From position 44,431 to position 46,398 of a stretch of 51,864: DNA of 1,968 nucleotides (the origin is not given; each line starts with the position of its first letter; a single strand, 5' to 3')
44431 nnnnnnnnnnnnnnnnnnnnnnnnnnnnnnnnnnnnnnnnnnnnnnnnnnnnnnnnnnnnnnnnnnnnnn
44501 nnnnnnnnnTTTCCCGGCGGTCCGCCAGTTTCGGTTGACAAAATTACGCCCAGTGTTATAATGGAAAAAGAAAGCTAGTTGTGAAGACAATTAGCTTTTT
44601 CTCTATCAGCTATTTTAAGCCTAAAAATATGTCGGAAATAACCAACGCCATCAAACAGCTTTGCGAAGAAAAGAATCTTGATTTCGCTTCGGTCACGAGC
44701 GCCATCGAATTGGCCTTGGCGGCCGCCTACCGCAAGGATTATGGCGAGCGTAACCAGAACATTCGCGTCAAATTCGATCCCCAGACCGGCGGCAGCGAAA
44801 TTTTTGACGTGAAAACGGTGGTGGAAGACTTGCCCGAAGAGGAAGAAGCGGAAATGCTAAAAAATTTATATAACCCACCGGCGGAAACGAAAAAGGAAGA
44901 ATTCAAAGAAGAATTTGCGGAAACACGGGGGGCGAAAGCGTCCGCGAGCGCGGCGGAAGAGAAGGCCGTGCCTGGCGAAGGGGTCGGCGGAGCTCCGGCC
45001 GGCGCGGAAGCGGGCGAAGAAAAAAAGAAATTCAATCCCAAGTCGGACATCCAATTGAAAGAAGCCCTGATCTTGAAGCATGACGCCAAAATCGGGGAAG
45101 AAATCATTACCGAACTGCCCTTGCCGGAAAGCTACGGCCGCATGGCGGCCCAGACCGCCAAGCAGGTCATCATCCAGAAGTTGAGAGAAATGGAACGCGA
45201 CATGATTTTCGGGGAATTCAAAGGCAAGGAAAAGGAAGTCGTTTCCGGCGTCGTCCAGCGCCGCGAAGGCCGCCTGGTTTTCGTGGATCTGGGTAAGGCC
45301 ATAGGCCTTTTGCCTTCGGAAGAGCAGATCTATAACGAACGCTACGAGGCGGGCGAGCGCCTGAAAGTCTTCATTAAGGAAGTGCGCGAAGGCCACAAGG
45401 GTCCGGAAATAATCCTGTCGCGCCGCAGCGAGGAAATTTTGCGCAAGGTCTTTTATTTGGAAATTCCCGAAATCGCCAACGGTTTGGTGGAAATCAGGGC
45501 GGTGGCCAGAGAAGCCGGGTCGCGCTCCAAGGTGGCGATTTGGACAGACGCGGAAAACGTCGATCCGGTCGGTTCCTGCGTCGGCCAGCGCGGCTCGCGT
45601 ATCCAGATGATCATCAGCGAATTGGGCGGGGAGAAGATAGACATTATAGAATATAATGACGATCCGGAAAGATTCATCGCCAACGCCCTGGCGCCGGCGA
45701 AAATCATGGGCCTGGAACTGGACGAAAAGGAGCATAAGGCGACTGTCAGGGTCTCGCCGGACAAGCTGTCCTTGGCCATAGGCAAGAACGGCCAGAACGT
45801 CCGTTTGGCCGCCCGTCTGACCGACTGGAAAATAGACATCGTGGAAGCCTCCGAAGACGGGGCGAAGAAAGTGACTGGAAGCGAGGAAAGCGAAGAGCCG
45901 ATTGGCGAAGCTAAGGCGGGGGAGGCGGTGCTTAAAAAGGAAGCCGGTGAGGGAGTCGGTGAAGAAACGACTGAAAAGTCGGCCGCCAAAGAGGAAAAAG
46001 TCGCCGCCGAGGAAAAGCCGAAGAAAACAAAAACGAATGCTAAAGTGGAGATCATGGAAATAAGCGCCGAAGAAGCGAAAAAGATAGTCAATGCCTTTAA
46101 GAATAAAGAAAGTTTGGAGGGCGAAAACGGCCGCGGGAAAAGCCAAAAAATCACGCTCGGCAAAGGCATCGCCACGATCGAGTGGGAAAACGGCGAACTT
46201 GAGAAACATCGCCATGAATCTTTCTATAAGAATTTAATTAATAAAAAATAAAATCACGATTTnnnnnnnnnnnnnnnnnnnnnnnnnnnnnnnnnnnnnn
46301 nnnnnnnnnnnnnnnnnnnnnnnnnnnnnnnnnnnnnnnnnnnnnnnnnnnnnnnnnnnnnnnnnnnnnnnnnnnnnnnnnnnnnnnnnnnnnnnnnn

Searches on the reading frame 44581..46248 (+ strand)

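Call 81: search_protein_families(library=pfam, proteins=[window:44581-46248:+], max_evalue=0.001)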
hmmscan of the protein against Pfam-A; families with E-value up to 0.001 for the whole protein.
window:44581-46248:+ (556 aa): 6 families
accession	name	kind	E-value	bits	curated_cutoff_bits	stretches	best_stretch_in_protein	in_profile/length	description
PF13184.12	KH_5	-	5e-29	100.7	27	1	312-377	1-66/69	NusA-like KH domain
PF08529.16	NusA_N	-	1.2e-27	96.9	23.8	2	19-88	1-69/119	NusA N-terminal domain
PF00013.35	KH_1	-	2.5e-05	24.4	21.5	0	388-436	3-55/66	KH domain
PF00575.29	S1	-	6.2e-05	23.7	22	1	216-274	3-68/74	S1 RNA binding domain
PF23095.1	KH_NusA_C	-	8.3e-05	23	34.2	1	392-425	6-39/59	Transcription termination/antitermination protein NusA, KH domain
PF07650.23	KH_2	-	0.00085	19.5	22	0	365-410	5-50/78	KH domain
